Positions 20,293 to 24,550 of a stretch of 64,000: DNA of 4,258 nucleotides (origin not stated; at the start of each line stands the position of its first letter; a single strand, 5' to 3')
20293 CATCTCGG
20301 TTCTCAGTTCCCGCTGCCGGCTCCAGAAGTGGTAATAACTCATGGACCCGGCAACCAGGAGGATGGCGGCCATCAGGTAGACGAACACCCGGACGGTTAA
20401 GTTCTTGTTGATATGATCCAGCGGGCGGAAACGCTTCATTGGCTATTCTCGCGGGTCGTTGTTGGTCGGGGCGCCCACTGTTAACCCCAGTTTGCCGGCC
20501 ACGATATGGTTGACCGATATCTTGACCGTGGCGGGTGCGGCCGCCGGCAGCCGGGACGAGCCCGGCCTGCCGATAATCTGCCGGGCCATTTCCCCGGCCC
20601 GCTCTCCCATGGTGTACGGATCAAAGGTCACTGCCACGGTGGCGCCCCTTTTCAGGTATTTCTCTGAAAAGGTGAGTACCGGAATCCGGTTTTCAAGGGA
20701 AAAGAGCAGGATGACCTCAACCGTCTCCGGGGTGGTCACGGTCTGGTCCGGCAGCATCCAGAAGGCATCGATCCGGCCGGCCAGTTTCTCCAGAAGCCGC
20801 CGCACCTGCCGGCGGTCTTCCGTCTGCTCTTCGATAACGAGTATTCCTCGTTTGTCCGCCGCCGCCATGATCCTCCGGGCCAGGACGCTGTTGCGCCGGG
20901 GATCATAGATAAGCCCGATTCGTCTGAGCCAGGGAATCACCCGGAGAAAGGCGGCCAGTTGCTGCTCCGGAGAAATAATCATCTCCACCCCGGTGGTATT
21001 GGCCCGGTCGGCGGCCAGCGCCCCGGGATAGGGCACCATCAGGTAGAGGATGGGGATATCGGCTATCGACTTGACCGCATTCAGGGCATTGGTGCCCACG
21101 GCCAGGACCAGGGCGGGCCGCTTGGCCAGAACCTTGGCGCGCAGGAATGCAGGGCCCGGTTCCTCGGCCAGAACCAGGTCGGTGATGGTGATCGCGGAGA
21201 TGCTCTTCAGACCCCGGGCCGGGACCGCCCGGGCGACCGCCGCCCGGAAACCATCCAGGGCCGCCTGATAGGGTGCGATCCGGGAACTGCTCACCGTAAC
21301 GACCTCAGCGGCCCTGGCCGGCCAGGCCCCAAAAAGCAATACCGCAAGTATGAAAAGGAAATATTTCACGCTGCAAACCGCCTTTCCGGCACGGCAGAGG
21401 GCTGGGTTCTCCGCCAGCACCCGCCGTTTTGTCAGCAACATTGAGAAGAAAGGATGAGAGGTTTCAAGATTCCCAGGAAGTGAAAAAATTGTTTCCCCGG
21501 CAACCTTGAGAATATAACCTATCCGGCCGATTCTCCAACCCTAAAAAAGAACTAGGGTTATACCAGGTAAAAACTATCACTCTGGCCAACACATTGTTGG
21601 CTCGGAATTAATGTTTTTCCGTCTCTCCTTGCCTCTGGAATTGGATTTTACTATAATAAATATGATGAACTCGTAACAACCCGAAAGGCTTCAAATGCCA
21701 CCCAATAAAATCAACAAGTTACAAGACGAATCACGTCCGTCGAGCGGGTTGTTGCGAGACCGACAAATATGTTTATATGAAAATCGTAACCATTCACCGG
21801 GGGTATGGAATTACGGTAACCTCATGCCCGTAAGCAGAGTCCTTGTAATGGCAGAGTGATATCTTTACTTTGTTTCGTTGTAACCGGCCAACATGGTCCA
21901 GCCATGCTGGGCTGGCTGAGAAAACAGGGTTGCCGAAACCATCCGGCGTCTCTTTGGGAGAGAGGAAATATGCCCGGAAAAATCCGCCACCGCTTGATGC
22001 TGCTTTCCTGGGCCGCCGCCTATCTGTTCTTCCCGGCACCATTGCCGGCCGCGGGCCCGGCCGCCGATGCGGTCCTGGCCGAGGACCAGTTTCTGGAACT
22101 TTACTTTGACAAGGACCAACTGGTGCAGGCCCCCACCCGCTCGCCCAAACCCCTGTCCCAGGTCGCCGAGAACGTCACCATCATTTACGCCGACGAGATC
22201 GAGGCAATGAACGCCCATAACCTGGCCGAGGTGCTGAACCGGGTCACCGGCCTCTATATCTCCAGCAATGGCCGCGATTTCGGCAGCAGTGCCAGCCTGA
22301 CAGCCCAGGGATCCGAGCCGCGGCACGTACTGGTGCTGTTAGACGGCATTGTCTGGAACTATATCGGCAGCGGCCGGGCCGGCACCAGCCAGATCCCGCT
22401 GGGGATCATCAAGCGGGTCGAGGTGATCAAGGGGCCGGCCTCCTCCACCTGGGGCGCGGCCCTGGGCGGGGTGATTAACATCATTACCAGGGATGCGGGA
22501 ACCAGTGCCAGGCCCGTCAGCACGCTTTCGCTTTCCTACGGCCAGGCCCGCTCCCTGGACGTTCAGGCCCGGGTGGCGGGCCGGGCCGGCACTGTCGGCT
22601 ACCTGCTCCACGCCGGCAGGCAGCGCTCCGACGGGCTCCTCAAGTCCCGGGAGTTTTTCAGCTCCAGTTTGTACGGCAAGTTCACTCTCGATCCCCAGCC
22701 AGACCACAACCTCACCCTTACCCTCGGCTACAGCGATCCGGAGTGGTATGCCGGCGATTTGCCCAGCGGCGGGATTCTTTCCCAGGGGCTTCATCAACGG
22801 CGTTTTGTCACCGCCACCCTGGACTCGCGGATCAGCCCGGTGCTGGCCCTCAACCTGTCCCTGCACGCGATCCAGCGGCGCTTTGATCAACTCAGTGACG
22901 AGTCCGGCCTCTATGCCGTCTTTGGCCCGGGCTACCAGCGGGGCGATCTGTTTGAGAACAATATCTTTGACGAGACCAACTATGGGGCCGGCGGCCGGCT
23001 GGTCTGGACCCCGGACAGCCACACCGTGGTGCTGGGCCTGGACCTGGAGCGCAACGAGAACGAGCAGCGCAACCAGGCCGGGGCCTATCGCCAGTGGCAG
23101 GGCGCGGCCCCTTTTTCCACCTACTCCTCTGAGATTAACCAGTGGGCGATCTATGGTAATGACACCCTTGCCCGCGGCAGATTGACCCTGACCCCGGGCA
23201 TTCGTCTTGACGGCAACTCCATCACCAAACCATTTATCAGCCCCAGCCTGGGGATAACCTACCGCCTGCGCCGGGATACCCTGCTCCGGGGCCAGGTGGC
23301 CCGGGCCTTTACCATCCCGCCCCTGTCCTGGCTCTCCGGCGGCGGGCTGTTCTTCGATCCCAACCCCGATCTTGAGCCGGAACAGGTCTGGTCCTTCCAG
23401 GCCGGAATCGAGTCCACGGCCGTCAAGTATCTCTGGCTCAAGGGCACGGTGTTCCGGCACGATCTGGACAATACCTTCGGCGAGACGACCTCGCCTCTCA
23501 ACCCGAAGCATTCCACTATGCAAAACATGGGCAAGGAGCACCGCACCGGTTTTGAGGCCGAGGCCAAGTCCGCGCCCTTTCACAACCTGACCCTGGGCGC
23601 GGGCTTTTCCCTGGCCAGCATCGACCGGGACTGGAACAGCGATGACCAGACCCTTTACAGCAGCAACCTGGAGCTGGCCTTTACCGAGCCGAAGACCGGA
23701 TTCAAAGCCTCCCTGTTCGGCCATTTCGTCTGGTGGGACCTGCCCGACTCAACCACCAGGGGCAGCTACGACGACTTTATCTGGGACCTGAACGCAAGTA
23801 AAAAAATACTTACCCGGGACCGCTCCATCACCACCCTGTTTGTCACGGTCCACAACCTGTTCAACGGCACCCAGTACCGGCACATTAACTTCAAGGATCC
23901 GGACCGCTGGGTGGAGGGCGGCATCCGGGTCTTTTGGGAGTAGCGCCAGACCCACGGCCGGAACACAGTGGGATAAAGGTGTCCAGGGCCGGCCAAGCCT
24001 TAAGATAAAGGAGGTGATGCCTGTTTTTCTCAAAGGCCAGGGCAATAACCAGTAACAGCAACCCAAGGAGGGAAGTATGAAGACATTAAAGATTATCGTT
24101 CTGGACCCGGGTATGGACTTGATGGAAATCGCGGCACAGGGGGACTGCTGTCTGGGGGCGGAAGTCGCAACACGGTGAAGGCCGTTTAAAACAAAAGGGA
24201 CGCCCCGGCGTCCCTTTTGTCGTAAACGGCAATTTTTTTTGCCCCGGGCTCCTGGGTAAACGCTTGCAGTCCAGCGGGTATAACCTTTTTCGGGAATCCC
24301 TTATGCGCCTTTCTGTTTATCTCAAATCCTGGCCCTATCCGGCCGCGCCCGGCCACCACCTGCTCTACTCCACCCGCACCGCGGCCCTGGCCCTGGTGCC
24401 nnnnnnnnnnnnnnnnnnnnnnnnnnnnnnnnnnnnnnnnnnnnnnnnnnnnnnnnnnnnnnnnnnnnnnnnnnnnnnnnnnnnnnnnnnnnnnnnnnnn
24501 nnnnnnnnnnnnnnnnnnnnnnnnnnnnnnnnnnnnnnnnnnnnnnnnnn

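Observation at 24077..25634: Unannotated 33-aa Cys-Cys peptide plus a radical SAM/SPASM enzyme: candidate novel RiPP locus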

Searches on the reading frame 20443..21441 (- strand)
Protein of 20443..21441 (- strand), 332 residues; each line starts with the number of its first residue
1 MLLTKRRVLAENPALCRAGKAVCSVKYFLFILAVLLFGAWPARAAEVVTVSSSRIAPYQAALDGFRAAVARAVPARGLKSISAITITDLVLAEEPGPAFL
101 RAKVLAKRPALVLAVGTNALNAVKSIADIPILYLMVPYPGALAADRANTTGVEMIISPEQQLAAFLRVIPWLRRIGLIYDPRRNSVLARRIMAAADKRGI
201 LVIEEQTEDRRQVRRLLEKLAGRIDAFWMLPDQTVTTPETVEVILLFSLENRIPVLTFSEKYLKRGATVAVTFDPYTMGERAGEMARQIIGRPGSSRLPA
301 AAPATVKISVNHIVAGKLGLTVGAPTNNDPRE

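Call 21: search_protein_families(library=pfam, proteins=[window:20443-21441:-], max_evalue=0.001)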
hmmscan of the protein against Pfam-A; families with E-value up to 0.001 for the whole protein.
window:20443-21441:- (332 aa): 1 family
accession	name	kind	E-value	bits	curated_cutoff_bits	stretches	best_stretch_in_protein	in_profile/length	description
PF04392.18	ABC_sub_bind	-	1.8e-23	83.7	25.9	1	102-322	53-281/293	ABC transporter substrate binding protein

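Call 33: search_protein_families(library=ncbifam, proteins=[window:20443-21441:-], max_evalue=0.00001)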
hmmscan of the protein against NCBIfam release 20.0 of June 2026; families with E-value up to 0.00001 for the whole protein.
window:20443-21441:- (332 aa): 1 family
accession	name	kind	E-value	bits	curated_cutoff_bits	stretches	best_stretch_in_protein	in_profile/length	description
NF041285.1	ABC_SBP_TrpX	equivalog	3.5e-15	55.9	390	1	104-324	87-315/322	tryptophan ABC transporter substrate-binding protein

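Call 82: search_solved_structures(query=window:20443-21438:-, max_evalue=0.01)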
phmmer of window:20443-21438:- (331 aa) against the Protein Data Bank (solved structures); distinct sequences matched with E-value up to 0.01: 7.
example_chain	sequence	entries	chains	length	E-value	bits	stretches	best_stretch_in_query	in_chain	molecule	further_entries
6hni_A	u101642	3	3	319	2.4e-16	63.4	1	49-320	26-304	ABC-type transport system, sugar-family extracellular solute-binding protein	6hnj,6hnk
3lkv_A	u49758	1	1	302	2.5e-15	60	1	45-321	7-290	uncharacterized CONSERVED DOMAIN PROTEIN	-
3lft_A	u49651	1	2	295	4.2e-10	42.9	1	99-322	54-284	uncharacterized protein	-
6k1w_A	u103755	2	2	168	0.0001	25.2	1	152-269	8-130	ABC-type uncharacterized transport system periplasmic component-like protein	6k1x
8wxm_A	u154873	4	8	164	0.00012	24.9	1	152-270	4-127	ABC-type uncharacterized transport system periplasmic component-like protein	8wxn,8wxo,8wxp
8wgk_A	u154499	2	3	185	0.00014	24.7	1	152-270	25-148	ABC-type uncharacterized transport system periplasmic component-like protein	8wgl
5z6v_A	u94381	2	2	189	0.00015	24.7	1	152-270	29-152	ABC-type uncharacterized transport system periplasmic component-like protein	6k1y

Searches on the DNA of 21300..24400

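Call 63: search_rna_families(source=window, start=21300, end=24400, threshold=evalue, max_evalue=1)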
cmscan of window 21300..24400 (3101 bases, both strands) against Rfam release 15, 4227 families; matches with E-value up to 1: 3.
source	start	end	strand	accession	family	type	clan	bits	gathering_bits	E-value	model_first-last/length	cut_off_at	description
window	22307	22406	-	RF02463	Ms_AS-1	Gene; sRNA;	-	24.3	37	0.08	1-98/98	no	Mycobacterium sRNA Ms_AS-1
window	24180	24230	-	RF04198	MIR8670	Gene; miRNA;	-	21.8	150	0.62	1-142/142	no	MIR8670 microRNA precursor family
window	22400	22550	+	RF02250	Six3os1_5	Gene; lncRNA;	-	18.6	50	0.063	1-272/272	no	Six3os1 conserved region 5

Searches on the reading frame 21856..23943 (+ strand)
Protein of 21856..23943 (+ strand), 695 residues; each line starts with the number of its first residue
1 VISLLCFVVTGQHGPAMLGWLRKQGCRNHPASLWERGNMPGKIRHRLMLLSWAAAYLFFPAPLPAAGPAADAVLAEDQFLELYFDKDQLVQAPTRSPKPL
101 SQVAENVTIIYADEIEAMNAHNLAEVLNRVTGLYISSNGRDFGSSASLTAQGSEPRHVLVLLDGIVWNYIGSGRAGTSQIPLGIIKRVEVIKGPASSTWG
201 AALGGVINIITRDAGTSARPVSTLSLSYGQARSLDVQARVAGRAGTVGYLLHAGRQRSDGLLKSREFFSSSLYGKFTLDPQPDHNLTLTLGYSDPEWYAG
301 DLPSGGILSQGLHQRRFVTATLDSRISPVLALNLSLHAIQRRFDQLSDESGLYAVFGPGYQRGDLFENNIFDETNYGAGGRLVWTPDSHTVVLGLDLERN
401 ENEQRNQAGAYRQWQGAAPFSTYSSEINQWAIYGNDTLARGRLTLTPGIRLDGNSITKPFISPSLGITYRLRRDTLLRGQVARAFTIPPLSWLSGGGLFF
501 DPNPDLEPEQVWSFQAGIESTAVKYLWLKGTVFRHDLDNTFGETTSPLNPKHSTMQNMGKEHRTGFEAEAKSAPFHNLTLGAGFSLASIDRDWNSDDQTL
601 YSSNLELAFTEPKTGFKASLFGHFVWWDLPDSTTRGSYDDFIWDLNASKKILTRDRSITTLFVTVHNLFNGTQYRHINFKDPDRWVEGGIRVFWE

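Call 21: search_protein_families(library=pfam, proteins=[window:21856-23943:+], max_evalue=0.001)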
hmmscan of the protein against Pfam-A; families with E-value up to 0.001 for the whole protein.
window:21856-23943:+ (695 aa): 3 families
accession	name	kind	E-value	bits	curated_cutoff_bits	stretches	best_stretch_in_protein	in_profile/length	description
PF00593.30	TonB_dep_Rec_b-barrel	-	2.9e-29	103.7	27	1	267-651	13-423/436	TonB dependent receptor-like, beta-barrel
PF07715.20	Plug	-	4.7e-21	75.7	23.9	1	100-206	2-107/107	TonB-dependent Receptor Plug Domain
PF14905.12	OMP_b-brl_3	-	2.4e-08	33.9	27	1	503-677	210-382/408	Outer membrane protein beta-barrel family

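Call 33: search_protein_families(library=ncbifam, proteins=[window:21856-23943:+], max_evalue=0.00001)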
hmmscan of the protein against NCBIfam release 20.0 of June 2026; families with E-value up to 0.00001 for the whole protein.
window:21856-23943:+ (695 aa): 23 families
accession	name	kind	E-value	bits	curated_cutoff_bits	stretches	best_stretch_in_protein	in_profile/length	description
TIGR01779.1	TonB-B12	equivalog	7.2e-33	114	599.7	1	86-256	28-197/614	TonB-dependent vitamin B12 receptor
TIGR01785.1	TonB-hemin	subfamily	5.5e-30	104.4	316.85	1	94-571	9-544/677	TonB-dependent heme/hemoglobin receptor family protein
NF007926.1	PRK10641.1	equivalog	1.6e-29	102.9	836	1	85-217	26-159/617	TonB-dependent vitamin B12 receptor BtuB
TIGR01783.1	TonB-siderophor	subfamily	1.1e-25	90.4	223.5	2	103-293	2-191/649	TonB-dependent siderophore receptor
NF053590.1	TonB_dep_TOL0244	equivalog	5.8e-24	84.7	645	2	94-253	19-179/604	TOL_0244 family TonB-dependent receptor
TIGR01786.1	TonB-hemlactrns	subfamily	3.4e-23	81.9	323.75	1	96-214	10-136/719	TonB-dependent hemoglobin/transferrin/lactoferrin family receptor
NF010010.0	PRK13483.1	equivalog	2.1e-17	62.4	927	2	105-214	52-165/660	ligand-gated channel protein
NF049947.1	TonB_dep_PCPU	exception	5.1e-17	61.3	800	1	96-295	43-250/685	TonB-dependent receptor, PCPU motif-type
NF010048.1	PRK13524.1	subfamily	6.7e-17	61.2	493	2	104-217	54-181/744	FepA family TonB-dependent siderophore receptor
NF049946.1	TonB_dep_CU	exception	8.5e-16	57.4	700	1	178-291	136-251/683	TonB-dependent receptor, CU motif-type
TIGR01782.1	TonB-Xanth-Caul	subfamily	9.9e-16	57.2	310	1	110-235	30-158/868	TonB-dependent receptor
NF010051.0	PRK13528.1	subfamily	1.7e-15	56.3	583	1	104-217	50-177/727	FepA family TonB-dependent siderophore receptor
NF010011.0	PRK13484.1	equivalog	7.9e-15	54.1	1197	1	89-213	33-160/682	IreA family TonB-dependent siderophore receptor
NF010012.0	PRK13486.1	equivalog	3.6e-14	52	924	1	92-214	31-160/696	TonB-dependent receptor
NF049944.1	TonB_dep_PUIUD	equivalog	1.4e-13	50.1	850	1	102-294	56-255/686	TonB-dependent receptor, PUIUD motif-type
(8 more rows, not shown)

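Call 83: search_solved_structures(query=window:21967-23940:+, max_evalue=0.00001)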
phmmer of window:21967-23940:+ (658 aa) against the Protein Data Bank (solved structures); distinct sequences matched with E-value up to 0.00001: 20.
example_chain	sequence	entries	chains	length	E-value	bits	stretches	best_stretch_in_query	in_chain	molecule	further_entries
3rgm_A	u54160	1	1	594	3.8e-19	71.7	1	50-179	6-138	Vitamin B12 transporter BtuB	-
1nqe_A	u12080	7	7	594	3.8e-19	71.7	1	50-179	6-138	Vitamin B12 receptor | Vitamin B12 transporter btuB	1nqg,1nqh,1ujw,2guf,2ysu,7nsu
1nqf_A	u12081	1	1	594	3.8e-19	71.7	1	50-179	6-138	Vitamin B12 receptor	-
3rgn_A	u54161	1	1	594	3.8e-19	71.7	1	50-179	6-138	Vitamin B12 transporter BtuB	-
3m8b_A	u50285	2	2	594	4.2e-19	71.5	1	50-179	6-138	Vitamin B12 transporter btuB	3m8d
2gsk_A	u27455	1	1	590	5.4e-19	71.2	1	50-179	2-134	Vitamin B12 transporter btuB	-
8the_A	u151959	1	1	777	2.4e-15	59.1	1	56-220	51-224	Heme/hemoglobin uptake outer membrane receptor PhuR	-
6r1f_A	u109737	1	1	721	7.8e-15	57.4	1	65-183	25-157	Ferric enterobactin receptor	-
5out_A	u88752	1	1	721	8.3e-15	57.4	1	65-183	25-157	Ferric enterobactin receptor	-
5mzs_A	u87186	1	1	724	8.4e-15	57.3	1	64-183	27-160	Ferric enterobactin receptor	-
5m9b_A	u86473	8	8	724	9.2e-15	57.2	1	64-183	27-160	Ferric enterobactin receptor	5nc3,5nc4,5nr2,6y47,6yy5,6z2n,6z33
6q5e_A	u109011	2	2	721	9.4e-15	57.2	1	65-183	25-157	Ferric enterobactin receptor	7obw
6i2j_A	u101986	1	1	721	9.4e-15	57.2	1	65-183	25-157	Ferric enterobactin receptor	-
2hdf_A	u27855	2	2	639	1.1e-14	56.9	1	60-182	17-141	Colicin I receptor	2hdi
9nn6_A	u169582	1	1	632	2e-14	56.1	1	63-182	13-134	Colicin I receptor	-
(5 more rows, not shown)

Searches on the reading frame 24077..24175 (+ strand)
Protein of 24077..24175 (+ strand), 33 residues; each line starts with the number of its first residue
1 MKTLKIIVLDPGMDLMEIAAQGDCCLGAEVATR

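Call 6: search_protein_families(library=ncbifam, proteins=[window:24077-24175:+], max_evalue=1)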
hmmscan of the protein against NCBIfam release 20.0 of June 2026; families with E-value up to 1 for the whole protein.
seq(33 aa): 0 families

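Call 7: search_protein_families(library=pfam, proteins=[window:24077-24175:+], max_evalue=1)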
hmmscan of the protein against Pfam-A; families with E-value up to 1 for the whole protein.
seq(33 aa): 0 families

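Call 9: search_protein_families(library=ncbifam, proteins=[window:24077-24175:+], max_evalue=10)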
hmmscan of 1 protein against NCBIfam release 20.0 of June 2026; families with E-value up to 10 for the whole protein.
seq(33 aa): 0 families

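Call 43: list_cluster_members(proteins=[window:24077-24175:+, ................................, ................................, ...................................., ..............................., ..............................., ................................, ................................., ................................, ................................])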
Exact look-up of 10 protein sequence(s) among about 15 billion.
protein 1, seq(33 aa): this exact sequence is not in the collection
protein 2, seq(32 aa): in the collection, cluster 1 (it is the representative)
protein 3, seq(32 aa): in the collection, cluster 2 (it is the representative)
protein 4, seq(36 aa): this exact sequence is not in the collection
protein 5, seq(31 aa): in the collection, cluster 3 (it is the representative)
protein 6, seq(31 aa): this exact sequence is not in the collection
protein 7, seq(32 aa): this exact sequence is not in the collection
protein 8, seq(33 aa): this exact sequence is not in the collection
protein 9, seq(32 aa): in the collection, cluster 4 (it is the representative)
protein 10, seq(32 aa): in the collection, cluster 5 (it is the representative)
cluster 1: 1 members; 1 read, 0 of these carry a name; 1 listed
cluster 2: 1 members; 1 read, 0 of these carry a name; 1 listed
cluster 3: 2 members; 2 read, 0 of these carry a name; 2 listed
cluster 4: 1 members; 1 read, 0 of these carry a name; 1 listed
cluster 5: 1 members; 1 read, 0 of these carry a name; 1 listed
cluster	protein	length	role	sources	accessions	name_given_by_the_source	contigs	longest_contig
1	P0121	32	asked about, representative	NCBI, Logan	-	-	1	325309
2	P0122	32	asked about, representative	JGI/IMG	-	-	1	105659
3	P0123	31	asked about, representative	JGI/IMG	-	-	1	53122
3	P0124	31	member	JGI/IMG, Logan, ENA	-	-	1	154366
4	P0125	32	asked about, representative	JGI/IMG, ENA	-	-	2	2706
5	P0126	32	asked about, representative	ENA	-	-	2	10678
